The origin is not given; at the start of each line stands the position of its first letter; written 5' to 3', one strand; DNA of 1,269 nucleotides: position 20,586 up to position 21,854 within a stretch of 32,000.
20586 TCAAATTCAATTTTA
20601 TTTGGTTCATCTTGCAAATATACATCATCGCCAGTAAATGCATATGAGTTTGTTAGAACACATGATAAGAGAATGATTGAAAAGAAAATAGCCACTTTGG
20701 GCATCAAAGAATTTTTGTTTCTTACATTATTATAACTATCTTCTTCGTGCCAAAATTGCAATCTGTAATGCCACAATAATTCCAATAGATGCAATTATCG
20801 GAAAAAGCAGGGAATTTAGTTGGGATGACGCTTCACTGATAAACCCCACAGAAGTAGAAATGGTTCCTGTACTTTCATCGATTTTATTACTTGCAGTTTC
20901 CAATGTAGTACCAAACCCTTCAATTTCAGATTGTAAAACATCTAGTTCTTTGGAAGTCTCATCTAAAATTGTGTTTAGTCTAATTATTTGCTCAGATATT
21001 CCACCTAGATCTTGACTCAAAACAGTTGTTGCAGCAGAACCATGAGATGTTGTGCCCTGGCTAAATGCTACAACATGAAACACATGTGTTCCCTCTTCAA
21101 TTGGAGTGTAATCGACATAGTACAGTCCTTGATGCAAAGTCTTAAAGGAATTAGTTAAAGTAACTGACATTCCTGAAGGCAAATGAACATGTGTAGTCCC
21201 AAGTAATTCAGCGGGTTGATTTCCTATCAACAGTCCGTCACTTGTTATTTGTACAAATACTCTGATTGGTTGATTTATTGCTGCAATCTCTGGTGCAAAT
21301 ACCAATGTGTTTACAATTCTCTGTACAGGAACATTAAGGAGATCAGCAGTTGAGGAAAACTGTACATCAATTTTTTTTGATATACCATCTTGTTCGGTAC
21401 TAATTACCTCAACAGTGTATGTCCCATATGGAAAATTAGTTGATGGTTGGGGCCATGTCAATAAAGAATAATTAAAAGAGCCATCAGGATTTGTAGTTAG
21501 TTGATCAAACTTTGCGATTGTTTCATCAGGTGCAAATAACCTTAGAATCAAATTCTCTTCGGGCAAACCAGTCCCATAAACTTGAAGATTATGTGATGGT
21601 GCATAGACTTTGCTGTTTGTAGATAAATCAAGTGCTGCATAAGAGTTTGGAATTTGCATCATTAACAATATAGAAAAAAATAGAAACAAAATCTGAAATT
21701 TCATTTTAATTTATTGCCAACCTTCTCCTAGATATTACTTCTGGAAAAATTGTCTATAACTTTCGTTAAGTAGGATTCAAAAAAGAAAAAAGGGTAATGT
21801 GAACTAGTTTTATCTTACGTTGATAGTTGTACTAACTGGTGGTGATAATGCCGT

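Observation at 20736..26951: S-layer-type gene followed by a gene with SlaB-like architecture: candidate two-component S-layer (lattice plus membrane stalk)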

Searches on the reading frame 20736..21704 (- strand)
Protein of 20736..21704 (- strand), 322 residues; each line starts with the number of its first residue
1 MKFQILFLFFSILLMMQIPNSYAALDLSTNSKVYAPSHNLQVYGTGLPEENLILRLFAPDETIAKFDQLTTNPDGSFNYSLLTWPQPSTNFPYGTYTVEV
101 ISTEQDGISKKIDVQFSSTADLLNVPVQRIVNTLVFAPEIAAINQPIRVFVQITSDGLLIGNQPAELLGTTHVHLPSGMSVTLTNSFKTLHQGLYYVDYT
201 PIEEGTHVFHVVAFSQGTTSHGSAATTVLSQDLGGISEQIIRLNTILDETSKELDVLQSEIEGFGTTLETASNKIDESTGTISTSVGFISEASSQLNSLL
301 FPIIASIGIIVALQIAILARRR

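Call 4: search_protein_families(library=pfam, proteins=[window:20736-21704:-], max_evalue=1)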
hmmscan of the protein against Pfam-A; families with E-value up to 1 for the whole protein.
window:20736-21704:- (322 aa): 4 families
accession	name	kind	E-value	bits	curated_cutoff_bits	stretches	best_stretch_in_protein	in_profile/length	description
PF00630.25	Filamin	-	0.025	15.9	26.9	1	162-212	39-81/93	Filamin/ABP280 repeat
PF07495.19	Y_Y_Y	-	0.11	12.9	26.6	0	89-111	33-55/65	Y_Y_Y domain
PF17192.9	MukF_M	-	0.24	11.6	25.2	1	238-304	79-144/161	MukF middle domain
PF20117.4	DUF6507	-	0.27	12.2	25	1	244-296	12-62/120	Family of unknown function (DUF6507)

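Call 5: search_protein_families(library=ncbifam, proteins=[window:20736-21704:-], max_evalue=1)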
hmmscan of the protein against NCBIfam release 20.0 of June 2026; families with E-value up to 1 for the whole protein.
window:20736-21704:- (322 aa): 3 families
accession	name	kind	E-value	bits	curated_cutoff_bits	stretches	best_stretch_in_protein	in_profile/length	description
NF040788.1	S-lay_SlaB_Mtsph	equivalog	3.2e-08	32.9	700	1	1-125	1-125/416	S-layer protein SlaB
NF002780.0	PRK02898.1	equivalog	0.16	11.8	84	1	261-311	31-82/104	energy-coupling factor ABC transporter substrate-binding protein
NF041940.1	choice_anch_X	domain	0.54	10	25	0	193-213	17-37/37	choice-of-anchor X domain-containing protein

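Call 7: search_solved_structures(query=window:20736-21704:-, max_evalue=10, show_alignments=3)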
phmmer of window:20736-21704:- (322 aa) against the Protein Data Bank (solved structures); distinct sequences matched with E-value up to 10: 3.
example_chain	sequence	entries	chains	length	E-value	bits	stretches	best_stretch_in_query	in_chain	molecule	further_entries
2dib_A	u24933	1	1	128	0.011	18.5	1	148-212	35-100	Filamin-B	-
8fed_B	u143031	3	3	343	0.48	13.2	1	229-301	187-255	Virulence factor Mce family protein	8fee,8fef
9ofn_1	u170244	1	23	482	1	12.1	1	218-298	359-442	FliC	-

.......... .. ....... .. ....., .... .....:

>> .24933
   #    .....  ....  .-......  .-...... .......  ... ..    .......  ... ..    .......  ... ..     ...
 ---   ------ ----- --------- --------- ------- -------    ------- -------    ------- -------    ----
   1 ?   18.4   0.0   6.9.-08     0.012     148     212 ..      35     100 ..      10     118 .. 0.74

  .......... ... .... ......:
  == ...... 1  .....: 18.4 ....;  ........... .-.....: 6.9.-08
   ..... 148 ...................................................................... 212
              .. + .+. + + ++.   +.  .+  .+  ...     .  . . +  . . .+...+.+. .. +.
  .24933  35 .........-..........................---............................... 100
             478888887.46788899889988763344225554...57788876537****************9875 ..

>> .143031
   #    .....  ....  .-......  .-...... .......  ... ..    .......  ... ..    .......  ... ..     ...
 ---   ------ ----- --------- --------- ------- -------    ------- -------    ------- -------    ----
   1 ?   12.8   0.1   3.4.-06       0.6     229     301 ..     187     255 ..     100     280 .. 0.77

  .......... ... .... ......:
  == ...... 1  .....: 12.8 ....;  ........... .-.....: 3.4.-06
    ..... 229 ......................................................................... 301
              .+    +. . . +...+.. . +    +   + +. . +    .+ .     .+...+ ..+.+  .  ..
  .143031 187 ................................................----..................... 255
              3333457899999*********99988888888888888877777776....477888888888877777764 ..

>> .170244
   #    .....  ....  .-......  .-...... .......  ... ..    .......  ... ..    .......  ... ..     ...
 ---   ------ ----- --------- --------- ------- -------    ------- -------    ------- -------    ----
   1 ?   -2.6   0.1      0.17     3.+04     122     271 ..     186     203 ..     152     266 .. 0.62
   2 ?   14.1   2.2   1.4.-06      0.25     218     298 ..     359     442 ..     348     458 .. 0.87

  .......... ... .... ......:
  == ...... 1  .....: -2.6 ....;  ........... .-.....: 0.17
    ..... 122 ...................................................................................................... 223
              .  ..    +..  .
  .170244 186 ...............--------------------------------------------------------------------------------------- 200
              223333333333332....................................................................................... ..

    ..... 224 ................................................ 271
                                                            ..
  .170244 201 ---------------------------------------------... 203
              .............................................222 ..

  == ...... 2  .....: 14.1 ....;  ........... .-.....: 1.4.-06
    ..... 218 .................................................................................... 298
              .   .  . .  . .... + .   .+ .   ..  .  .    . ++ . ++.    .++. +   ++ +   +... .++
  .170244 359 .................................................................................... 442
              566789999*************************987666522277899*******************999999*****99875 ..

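Call 14: find_homologous_proteins(query=window:20736-21704:-, max_evalue=0.001)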
Query window:20736-21704:- (322 aa): 4876 proteins with E <= 0.001 among 6628 candidates; the best 120 are listed.
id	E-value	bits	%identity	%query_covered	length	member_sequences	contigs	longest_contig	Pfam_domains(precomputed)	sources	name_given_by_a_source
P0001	1.2e-220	749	82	96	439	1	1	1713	-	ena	-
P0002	9.7e-203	690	100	100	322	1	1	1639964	-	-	-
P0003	1.1e-193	660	100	96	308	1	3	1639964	-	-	-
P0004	4.4e-189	645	92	100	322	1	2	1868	-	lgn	-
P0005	4.8e-189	645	93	100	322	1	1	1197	-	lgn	-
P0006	5.4e-187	638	93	100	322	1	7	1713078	-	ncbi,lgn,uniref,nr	ncbi:methyl-accepting chemotaxis protein [Nitrosopumilus piranensis]|uniref:Uncharacterized protein 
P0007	5.9e-187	638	93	100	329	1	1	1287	-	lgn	-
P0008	1.5e-185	634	91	100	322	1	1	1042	-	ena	-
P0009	1.7e-185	633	92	100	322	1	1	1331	-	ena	-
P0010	2.0e-185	633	92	100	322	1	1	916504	-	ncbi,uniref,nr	ncbi:methyl-accepting chemotaxis protein [Nitrosopumilus sp. b2]|uniref:methyl-accepting chemotaxis 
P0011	2.5e-185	633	92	100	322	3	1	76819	-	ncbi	ncbi:methyl-accepting chemotaxis protein [Nitrosopumilus sp. S6]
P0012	2.8e-185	633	91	100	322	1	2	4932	-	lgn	-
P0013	3.5e-185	632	91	100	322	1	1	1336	-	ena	-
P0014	2.5e-184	630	90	100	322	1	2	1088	-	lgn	-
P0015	2.5e-184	630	91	100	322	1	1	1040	-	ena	-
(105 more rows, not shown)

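Call 21: find_related_loci(query=A1, collection=genome_contigs, flank=8000)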
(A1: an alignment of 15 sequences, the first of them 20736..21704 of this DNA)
Query A1 (322 aa) in genome_contigs; peptide patterns used: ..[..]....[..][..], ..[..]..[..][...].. (x = any residue, [..] = any of these).
171 stretches matched a pattern; 127 encode a relative of the query (tblastn E <= 1e-3); the best 80 are kept; 80 distinct loci.
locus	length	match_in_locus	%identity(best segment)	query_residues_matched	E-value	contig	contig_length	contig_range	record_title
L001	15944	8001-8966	88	1-322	0e+0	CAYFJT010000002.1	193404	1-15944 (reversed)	MAG TPA_asm: uncultured Nitrosopumilaceae archaeon isolate ERP019367_co1_134 genome assembly, contig: NODE_94_length_193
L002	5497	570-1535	90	1-322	0e+0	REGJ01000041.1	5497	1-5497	MAG: Nitrosopumilus sp. isolate GoM_MAG5 NODE_9526_length_5497_cov_18.099255, whole genome shotgun sequence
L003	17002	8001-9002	85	1-322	0e+0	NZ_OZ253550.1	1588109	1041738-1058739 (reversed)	MAG: Nitrosopumilus sp. isolate b6ab8db1-e288-4189-af5a-9604fbca7118 chromosome 1, complete sequence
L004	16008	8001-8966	86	1-322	0e+0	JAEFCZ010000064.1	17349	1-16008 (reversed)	MAG: Nitrosopumilus sp. isolate PfA contig-70_190_length_17350_read-count_3025377, whole genome shotgun sequence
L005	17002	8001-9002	83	1-322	0e+0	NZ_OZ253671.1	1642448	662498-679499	MAG: Nitrosopumilus sp. isolate a7174fe6-efbc-48e7-936d-e4c6e82819a1 chromosome 1, complete sequence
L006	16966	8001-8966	84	1-322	6e-180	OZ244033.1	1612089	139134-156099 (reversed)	MAG: Nitrosopumilus sp. isolate 1ae46461-07d9-4201-ae73-64b79862995f genome assembly, chromosome: 1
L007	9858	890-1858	84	1-322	3e-179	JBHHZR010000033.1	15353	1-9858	MAG: Nitrosopumilus sp. isolate Maj_1_bin.1 NODE_1736_length_15353_cov_21.827755, whole genome shotgun sequence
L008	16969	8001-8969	83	1-322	2e-177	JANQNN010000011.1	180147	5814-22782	MAG: Nitrosopumilaceae archaeon isolate PL23a_bin.18 k99_3864709, whole genome shotgun sequence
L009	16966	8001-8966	80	1-322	4e-175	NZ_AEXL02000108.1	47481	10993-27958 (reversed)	Candidatus Nitrosopumilus salarius BD31 contig00146, whole genome shotgun sequence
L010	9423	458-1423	79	1-322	2e-174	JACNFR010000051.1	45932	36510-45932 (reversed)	MAG: Nitrosopumilus sp. isolate NIOZ-UU107 NIOZ-UU_NODE_759_length_45932_cov_71.7889, whole genome shotgun sequence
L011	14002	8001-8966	80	1-322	1e-173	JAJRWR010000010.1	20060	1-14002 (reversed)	MAG: archaeon isolate Dive96_bin2.279 k141_769183, whole genome shotgun sequence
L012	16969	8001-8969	80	1-322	5e-173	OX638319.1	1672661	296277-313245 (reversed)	MAG: uncultured Candidatus Nitrosopumilus sp. isolate a9bb1b8d-3405-4f78-8bb0-675615731146 genome assembly, chromosome:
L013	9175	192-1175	80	1-322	1e-172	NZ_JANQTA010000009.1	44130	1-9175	MAG: Nitrosopumilus sp. isolate IP29b_bin.65 k99_525093, whole genome shotgun sequence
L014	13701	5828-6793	79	1-322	1e-172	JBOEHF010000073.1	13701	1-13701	MAG: Nitrosopumilus sp. isolate PBStha1 PBS13d_contig_7915, whole genome shotgun sequence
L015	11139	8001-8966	80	1-322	5e-172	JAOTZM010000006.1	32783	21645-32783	MAG: Nitrosopumilus sp. isolate 21_July_SF_Bin12 21_July_SF_Bin12_scaffold_27_c1, whole genome shotgun sequence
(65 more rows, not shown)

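Call 23: search_protein_representatives(protein=window:20736-21704:-)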
Query: 322 residues. Proteins with E-value up to 0.001 (for the whole library): 201; up to 1e-10: 103; up to 1e-30: 27. The best 150 are listed.
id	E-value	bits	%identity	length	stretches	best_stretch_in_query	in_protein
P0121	3.4e-104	364.9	57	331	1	6-322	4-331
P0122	4.0e-98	345.0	70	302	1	56-281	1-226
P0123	3.2e-74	266.5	70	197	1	131-322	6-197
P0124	4.3e-71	256.3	52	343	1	11-247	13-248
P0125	8.4e-70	252.0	61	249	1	100-282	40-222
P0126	3.4e-67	243.5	65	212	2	19-127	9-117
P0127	3.0e-65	237.1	68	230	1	3-163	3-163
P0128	2.1e-64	234.3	49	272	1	21-259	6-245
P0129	2.7e-60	220.8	62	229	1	24-196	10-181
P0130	2.5e-48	181.5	33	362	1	23-322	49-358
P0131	4.6e-48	180.7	64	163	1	184-322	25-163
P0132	8.1e-48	179.9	33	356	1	25-322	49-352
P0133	7.5e-47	176.7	62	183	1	123-255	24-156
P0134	9.9e-46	173.0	35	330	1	7-322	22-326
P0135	6.6e-43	163.7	49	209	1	2-166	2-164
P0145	1.2e-31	126.8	32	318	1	5-321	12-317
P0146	3.8e-31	125.1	33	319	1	18-321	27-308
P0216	3.3e-12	63.0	29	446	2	12-117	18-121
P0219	1.0e-11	61.4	27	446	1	6-297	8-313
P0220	1.5e-11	60.8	28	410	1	5-289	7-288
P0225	2.1e-10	57.0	25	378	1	18-299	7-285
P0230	7.9e-10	55.2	28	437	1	9-279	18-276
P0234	1.8e-09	54.0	25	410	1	11-285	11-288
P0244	1.1e-08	51.3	28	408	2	27-279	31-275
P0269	8.4e-07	45.2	24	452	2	11-291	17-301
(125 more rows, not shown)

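Call 24: search_protein_families(library=ncbifam, proteins=[P0219, P0220, P0225, P0230, P0234, P0244, P0269, P0216, P0130, P0145], max_evalue=0.001)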
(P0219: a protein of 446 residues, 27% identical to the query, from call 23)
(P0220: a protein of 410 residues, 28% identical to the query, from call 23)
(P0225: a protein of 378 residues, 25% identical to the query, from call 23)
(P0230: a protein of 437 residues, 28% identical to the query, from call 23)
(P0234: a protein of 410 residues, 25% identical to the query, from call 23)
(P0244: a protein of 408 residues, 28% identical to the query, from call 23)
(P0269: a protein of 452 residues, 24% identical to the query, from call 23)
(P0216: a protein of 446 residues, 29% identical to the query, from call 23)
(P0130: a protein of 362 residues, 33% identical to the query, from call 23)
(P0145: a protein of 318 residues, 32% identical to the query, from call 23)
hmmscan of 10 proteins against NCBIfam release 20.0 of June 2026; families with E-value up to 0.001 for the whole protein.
P0219 (446 aa): 0 families

P0220 (410 aa): 1 family
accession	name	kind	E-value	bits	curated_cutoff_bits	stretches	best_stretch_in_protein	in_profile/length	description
NF040788.1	S-lay_SlaB_Mtsph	equivalog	3.8e-16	59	700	1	7-127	5-130/416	S-layer protein SlaB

P0225 (378 aa): 2 families
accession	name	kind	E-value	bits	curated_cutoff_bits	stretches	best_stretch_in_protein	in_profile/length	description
NF040788.1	S-lay_SlaB_Mtsph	equivalog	1.5e-12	47.1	700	1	8-104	22-118/416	S-layer protein SlaB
TIGR04527.1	mycoplas_twoTM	subfamily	0.00024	20.9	125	1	227-373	64-209/248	MG_279/MG_280 family protein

P0230 (437 aa): 2 families
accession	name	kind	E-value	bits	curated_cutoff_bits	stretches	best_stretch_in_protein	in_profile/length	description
NF040788.1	S-lay_SlaB_Mtsph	equivalog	2.1e-14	53.3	700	1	13-120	5-111/416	S-layer protein SlaB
NF033914.0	antiphage_ZorA_1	subfamily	0.00019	19.9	190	1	250-412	382-542/619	anti-phage ZorAB system protein ZorA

P0234 (410 aa): 1 family
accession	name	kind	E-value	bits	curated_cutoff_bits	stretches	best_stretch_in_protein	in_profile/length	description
NF040788.1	S-lay_SlaB_Mtsph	equivalog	6.6e-15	54.9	700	1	6-118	7-117/416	S-layer protein SlaB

P0244 (408 aa): 1 family
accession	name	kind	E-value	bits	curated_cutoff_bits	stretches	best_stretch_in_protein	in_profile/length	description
NF040788.1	S-lay_SlaB_Mtsph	equivalog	3.3e-15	55.9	700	1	7-107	7-104/416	S-layer protein SlaB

P0269 (452 aa): 29 families (the best 25 are shown)
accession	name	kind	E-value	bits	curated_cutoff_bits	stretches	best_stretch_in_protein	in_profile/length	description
NF040788.1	S-lay_SlaB_Mtsph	equivalog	5.6e-36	124.4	700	3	13-202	9-196/416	S-layer protein SlaB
NF045487.1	ASRP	equivalog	8.8e-14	51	300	2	207-341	318-456/593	archaea-specific SMC-related protein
TIGR04523.1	Mplasa_alph_rch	subfamily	5.4e-13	47.8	270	1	198-416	439-669/745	helix-rich protein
TIGR02168.1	SMC_prok_B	equivalog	1e-11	43.4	567.35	1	210-416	229-515/1181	chromosome segregation protein SMC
NF047515.1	SpiroCoCo_C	equivalog_domain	2.6e-11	43.3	125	2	219-330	134-244/313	SpiroCoCo family coiled-coil protein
TIGR02169.1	SMC_prok_A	equivalog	3.1e-11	41.8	729.4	1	206-421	703-919/1165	chromosome segregation protein SMC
NF003034.1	PRK03918.1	equivalog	7e-10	37.5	700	1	222-415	174-375/878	DNA double-strand break repair ATPase Rad50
TIGR04211.1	SH3_and_anchor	equivalog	1e-09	38.3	65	1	316-445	68-187/198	TIGR04211 family SH3 domain-containing protein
NF041034.1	Rad50_Sulf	equivalog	2.3e-09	35.7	1000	1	211-420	452-660/872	DNA double-strand break repair ATPase Rad50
NF033930.1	pneumo_PspA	exception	9.4e-09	34.5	850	1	226-416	170-351/659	pneumococcal surface protein A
NF053563.1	Rkd4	equivalog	9.8e-09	33.9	860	1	206-415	302-510/747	arcadin-4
TIGR04056.1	OMP_RagA_SusC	subfamily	3.2e-08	32.4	368.25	1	127-187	3-62/981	SusC/RagA family TonB-linked outer membrane protein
NF002572.0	PRK02224.1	equivalog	5e-08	31.7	1087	1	213-408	251-449/888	DNA double-strand break repair ATPase Rad50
NF002244.0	PRK01156.1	equivalog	6e-07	27.9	847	1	201-420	471-671/895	DNA double-strand break repair ATPase Rad50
TIGR00996.1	Mtu_fam_mce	paralog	9.2e-07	28.3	140.5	1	211-313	151-253/291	MCE family protein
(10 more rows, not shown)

P0216 (446 aa): 5 families
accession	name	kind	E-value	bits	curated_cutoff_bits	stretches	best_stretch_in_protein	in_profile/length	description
NF040788.1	S-lay_SlaB_Mtsph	equivalog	2.2e-33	115.8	700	1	12-385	8-384/416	S-layer protein SlaB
NF052345.1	S_layer_anammox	exception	1.7e-09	35.6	1400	1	121-386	1307-1567/1596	Kustd1514 family S-layer glycoprotein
TIGR04527.1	mycoplas_twoTM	subfamily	6.4e-05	22.8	125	1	304-431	88-210/248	MG_279/MG_280 family protein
TIGR04523.1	Mplasa_alph_rch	subfamily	0.00011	20.3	270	1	311-395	220-304/745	helix-rich protein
NF047515.1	SpiroCoCo_C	equivalog_domain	0.00013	21.3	125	1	311-409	120-214/313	SpiroCoCo family coiled-coil protein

P0130 (362 aa): 2 families
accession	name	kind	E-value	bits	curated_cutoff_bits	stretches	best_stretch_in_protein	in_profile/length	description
NF040788.1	S-lay_SlaB_Mtsph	equivalog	2.1e-09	36.8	700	1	46-127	21-102/416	S-layer protein SlaB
NF033481.2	auto_Ata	exception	4.2e-05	21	2500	1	243-334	760-844/1862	trimeric autotransporter adhesin Ata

P0145 (318 aa): 1 family
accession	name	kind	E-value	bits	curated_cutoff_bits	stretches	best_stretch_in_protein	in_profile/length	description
NF040788.1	S-lay_SlaB_Mtsph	equivalog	1.2e-05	24.4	700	1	13-132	6-118/416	S-layer protein SlaB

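Call 32: predict_structure(alignment_id=A2)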
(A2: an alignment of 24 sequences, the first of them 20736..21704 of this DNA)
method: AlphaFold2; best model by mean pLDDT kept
length: 322 residues; sequences in the alignment: 24
mean_pLDDT: 83.3   pTM: 0.39
mean pLDDT of the five models: 83.3, 80.6, 77.1, 76.2, 73.5
residues with pLDDT >= 90: 107; 70-90: 184; 50-70: 18; < 50: 13
segments of 3 or more residues with pLDDT < 50: 17-21, 121-128
pLDDT, mean of each block of 10 residues (from residue 1): 77 58 75 87 90 91 91 88 87 90 86 83 46 91 92 88 84 93 88 93 94 82 93 72 88 84 74 79 78 75 85 87 72
secondary structure, 60 per line:
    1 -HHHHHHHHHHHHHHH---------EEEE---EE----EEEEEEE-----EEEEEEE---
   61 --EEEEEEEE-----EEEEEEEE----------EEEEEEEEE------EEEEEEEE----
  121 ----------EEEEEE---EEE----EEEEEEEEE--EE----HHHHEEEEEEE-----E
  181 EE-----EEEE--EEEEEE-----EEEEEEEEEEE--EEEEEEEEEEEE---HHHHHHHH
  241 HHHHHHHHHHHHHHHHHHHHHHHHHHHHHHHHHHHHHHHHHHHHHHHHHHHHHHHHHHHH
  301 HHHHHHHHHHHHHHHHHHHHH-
elements in order: H2-16 E26-29 E39-45 E51-57 E63-70 E76-83 E94-102 E109-116 E131-136 E140-142 E147-155 H164-167 E168-174 E180-182 E188-191 E194-199 E205-215 E218-229 H233-321
